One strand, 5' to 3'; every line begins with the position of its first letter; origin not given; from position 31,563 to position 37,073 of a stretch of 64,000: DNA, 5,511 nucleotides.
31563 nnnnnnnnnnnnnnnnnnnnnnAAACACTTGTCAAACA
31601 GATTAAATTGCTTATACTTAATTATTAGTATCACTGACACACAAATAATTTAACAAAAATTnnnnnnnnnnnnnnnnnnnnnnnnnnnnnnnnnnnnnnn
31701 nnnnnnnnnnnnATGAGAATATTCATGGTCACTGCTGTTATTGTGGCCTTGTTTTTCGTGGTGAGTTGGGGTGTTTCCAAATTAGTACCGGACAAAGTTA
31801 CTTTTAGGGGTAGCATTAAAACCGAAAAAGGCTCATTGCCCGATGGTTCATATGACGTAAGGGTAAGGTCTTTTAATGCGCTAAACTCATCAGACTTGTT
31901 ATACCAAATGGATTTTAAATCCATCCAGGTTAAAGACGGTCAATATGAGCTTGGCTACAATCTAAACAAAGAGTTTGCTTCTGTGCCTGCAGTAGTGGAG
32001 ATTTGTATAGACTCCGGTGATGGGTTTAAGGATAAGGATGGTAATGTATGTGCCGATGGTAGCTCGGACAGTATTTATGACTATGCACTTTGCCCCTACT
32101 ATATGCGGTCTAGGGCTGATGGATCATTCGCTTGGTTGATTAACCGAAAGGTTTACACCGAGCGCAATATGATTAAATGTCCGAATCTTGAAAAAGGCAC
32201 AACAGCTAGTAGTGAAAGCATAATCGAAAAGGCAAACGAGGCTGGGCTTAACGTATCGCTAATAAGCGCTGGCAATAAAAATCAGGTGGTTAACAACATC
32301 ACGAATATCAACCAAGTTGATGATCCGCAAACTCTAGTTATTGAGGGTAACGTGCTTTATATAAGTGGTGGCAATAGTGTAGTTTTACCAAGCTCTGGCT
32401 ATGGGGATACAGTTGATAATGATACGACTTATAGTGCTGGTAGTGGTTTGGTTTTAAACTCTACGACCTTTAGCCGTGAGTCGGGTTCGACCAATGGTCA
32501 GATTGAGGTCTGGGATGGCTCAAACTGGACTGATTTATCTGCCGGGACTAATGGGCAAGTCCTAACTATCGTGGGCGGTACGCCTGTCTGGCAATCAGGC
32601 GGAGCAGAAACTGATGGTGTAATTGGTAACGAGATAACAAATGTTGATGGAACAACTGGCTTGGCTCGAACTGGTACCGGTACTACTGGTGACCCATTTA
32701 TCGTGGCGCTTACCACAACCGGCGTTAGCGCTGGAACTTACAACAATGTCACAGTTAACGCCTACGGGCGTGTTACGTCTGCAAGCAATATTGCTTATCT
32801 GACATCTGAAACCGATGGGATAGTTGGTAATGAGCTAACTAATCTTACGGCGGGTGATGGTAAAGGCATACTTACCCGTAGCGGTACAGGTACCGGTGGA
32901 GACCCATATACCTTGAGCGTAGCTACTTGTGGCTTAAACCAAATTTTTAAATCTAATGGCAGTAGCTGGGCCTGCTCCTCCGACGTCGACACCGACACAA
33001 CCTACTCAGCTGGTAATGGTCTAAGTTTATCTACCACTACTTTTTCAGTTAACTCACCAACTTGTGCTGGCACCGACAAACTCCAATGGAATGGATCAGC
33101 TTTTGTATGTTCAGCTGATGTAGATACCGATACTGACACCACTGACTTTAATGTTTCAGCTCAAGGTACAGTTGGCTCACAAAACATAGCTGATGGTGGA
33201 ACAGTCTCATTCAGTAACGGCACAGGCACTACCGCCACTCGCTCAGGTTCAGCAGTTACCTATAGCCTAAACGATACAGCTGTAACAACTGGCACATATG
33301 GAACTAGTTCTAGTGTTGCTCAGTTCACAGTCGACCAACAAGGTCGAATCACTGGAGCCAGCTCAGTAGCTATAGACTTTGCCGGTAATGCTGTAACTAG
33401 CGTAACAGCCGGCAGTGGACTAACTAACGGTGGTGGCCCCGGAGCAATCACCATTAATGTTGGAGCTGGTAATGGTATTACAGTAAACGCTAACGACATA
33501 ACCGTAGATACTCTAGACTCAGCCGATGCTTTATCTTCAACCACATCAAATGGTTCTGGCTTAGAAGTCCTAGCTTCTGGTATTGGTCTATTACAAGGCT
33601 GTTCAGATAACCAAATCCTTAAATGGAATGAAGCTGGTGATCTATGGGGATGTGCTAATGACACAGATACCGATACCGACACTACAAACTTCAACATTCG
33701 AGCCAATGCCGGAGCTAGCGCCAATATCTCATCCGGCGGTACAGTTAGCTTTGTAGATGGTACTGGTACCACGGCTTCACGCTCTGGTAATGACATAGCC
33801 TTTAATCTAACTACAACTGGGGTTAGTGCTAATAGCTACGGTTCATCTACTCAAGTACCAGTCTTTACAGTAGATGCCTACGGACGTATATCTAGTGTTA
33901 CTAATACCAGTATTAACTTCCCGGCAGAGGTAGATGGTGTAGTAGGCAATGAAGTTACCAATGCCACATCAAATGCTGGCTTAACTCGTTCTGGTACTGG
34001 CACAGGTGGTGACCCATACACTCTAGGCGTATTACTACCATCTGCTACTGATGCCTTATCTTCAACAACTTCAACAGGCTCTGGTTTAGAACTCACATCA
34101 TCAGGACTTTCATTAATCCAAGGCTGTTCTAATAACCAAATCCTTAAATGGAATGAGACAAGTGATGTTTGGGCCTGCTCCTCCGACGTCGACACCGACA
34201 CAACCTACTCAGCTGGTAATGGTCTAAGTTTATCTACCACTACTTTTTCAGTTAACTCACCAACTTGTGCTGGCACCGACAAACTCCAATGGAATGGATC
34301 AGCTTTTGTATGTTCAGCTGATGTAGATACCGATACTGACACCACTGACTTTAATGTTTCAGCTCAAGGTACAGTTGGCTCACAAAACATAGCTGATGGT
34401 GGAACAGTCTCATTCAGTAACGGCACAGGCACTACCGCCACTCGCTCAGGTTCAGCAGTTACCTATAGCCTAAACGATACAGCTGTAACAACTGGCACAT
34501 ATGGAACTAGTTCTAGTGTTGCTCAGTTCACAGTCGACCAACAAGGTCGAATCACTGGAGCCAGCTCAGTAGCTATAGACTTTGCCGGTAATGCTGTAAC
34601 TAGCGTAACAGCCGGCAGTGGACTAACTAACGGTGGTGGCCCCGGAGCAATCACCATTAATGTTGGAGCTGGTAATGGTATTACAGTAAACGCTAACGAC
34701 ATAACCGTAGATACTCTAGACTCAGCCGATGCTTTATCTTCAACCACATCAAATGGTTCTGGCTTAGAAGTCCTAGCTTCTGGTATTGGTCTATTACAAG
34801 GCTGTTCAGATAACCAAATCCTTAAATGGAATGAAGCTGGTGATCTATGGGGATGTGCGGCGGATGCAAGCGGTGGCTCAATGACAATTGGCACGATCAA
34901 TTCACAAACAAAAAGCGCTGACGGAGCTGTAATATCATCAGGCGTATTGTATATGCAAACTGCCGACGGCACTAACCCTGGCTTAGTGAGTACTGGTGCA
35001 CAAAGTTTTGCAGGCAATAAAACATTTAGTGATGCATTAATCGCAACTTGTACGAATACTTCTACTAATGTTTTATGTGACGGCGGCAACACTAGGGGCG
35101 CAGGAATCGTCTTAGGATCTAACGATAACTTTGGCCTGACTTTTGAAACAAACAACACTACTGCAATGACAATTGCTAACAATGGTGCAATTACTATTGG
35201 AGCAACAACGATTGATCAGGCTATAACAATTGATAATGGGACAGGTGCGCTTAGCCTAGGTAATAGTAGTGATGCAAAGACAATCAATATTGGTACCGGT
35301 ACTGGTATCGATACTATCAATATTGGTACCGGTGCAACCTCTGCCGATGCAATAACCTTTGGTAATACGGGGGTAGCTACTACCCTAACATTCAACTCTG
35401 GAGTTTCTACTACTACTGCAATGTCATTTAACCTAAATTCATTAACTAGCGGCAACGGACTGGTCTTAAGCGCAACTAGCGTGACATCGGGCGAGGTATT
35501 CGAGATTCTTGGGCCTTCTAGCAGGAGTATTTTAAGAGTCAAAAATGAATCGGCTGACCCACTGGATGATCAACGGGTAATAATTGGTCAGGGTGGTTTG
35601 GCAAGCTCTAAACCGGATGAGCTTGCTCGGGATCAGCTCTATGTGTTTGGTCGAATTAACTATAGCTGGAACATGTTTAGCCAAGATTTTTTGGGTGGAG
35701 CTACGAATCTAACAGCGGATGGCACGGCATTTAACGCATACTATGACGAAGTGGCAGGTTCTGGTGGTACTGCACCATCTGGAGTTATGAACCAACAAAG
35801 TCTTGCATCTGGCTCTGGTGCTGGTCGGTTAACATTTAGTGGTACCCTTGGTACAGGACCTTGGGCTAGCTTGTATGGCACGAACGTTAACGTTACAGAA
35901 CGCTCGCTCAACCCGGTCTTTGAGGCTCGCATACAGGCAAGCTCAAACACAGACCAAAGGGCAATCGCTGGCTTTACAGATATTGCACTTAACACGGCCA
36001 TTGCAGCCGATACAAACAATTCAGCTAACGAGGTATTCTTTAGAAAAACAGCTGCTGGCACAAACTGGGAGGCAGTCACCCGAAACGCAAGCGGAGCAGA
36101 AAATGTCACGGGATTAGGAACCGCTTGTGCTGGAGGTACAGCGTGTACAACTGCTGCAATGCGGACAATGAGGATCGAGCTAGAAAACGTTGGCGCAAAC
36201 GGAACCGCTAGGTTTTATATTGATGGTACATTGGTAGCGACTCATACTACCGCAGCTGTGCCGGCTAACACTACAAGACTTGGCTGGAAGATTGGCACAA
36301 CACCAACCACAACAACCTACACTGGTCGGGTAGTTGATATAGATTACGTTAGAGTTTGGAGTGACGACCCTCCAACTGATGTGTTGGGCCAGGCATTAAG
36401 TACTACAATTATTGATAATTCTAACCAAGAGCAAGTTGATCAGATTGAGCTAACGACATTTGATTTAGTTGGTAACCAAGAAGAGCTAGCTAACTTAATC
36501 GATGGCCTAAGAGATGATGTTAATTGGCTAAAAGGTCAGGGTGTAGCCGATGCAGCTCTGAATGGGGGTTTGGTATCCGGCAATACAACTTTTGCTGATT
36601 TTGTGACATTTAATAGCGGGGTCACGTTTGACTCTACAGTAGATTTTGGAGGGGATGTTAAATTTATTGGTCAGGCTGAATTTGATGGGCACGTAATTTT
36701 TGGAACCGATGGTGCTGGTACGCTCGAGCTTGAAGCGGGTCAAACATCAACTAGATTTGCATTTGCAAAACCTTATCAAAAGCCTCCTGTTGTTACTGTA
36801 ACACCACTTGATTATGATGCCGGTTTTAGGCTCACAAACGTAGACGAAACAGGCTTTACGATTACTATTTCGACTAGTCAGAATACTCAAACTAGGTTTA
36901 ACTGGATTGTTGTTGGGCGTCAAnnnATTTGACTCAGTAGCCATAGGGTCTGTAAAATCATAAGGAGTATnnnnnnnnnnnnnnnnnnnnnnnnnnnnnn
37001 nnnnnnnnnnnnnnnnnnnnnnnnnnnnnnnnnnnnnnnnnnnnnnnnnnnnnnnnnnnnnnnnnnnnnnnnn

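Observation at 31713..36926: Giant repeat-rich surface protein ending in an H-type-lectin-like domain (candidate host or cell adhesin)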

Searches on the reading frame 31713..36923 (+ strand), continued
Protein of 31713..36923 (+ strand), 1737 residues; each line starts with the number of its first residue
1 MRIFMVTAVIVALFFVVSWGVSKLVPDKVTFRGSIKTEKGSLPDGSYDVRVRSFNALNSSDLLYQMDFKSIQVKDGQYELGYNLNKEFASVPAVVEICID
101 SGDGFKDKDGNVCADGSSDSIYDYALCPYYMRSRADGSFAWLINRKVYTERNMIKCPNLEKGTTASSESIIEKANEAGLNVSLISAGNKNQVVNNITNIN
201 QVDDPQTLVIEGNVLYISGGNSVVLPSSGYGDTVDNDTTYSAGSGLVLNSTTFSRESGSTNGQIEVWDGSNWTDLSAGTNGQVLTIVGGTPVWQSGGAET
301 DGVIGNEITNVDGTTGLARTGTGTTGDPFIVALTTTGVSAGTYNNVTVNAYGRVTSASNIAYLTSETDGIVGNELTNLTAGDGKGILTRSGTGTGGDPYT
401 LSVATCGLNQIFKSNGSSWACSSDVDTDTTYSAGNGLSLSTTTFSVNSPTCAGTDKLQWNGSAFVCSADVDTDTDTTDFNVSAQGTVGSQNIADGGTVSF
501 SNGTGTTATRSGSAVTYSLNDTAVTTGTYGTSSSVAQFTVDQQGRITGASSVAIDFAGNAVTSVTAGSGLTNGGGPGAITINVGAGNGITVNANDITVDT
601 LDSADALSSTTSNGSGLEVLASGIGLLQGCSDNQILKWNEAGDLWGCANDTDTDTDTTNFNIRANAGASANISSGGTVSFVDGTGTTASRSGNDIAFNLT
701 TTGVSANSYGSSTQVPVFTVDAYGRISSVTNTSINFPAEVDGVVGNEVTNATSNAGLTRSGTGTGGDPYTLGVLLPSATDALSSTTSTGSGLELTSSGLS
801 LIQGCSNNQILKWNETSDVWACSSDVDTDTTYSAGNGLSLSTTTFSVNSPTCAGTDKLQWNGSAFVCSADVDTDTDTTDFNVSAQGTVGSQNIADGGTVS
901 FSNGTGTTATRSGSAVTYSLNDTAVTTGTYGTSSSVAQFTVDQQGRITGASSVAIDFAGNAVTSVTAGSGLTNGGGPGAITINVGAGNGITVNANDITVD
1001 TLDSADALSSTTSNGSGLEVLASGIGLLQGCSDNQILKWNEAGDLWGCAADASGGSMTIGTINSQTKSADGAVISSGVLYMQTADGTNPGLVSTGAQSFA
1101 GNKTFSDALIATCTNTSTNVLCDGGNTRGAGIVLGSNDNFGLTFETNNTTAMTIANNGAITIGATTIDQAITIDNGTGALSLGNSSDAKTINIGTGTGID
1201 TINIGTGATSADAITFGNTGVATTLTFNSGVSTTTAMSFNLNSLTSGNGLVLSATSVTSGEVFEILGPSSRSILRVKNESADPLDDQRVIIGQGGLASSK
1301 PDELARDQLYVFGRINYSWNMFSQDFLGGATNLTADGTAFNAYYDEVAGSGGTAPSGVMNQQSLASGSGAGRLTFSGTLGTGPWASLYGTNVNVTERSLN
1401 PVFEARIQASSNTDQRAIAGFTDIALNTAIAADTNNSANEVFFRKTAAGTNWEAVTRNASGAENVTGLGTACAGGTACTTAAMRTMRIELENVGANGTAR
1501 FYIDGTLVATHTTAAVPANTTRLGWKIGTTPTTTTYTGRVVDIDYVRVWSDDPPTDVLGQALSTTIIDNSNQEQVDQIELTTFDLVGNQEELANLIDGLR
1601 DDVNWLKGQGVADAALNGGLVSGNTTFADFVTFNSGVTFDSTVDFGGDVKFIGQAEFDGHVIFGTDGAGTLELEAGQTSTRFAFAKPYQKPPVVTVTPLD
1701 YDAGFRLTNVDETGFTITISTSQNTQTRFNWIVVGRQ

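Call 46: search_protein_families(library=ncbifam, proteins=[window:31713-36923:+], max_evalue=0.01)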
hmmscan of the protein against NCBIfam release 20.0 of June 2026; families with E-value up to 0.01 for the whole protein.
window:31713-36923:+ (1737 aa): 0 families

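Call 73: search_protein_families(library=pfam, proteins=[P0018, P0012, P0003, P0002], max_evalue=0.01)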
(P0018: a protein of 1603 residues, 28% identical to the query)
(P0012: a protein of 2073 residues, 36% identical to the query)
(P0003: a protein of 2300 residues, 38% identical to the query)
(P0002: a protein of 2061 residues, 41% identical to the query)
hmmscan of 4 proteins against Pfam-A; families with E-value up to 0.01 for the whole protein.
P0018 (1603 aa): 2 families
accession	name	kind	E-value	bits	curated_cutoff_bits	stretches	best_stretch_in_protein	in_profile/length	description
PF13884.11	Peptidase_S74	-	6.9e-14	52.3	22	1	1395-1449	1-57/58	Chaperone of endosialidase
PF09458.16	H_lectin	-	0.0076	16.8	24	1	1547-1600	4-66/67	H-type lectin domain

P0012 (2073 aa): 1 family
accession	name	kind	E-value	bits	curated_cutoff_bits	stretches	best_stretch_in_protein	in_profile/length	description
PF13884.11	Peptidase_S74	-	1e-13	51.8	22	1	1865-1919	1-57/58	Chaperone of endosialidase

P0003 (2300 aa): 2 families
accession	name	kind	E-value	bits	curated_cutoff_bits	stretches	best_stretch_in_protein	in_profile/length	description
PF00386.27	C1q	-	1.6e-06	28.8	23.7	1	2155-2216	4-66/127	C1q domain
PF01391.23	Collagen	-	0.0033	17.6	27.2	0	236-263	22-49/60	Collagen triple helix repeat (20 copies)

P0002 (2061 aa): 2 families
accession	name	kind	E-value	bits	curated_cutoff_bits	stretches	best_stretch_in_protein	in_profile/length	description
PF22414.1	Hia_Tpr_ring_dom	-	2.6e-07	30.7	27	0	1861-1878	4-21/37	Trimeric autotransporter adhesin, Trp ring domain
PF07646.21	Kelch_2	-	5.1e-05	23.5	21.3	0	901-944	5-47/48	Kelch motif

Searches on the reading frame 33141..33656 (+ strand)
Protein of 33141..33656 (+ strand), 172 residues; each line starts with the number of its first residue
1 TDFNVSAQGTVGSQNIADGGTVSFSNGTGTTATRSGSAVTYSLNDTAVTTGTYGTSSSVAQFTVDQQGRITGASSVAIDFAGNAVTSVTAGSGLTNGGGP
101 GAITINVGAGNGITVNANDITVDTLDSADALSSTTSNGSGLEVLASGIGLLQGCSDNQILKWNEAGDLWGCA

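Call 35: search_dna_similar(query=window:33141-33656:+, collection=phages, mode=protein, max_evalue=0.001, max_rows=20)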
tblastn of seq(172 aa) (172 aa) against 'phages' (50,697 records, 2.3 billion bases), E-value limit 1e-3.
No match.

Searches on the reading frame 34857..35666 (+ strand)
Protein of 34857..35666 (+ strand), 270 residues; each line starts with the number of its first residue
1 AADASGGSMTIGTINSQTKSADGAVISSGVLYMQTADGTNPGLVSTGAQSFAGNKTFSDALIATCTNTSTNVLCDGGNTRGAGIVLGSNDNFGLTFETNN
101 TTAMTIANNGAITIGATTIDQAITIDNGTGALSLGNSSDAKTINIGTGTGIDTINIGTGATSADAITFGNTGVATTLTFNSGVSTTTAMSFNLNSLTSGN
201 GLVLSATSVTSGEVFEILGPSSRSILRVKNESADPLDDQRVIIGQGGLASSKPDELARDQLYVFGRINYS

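Call 11: search_protein_families(library=pfam, proteins=[window:34857-35666:+], max_evalue=10)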
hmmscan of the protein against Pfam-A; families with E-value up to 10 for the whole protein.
seq(270 aa): 1 family
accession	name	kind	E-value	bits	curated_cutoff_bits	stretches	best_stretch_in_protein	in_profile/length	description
PF18338.7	BppL_N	-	0.014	15.4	25.8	1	46-59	9-22/25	Lower baseplate protein N-terminal domain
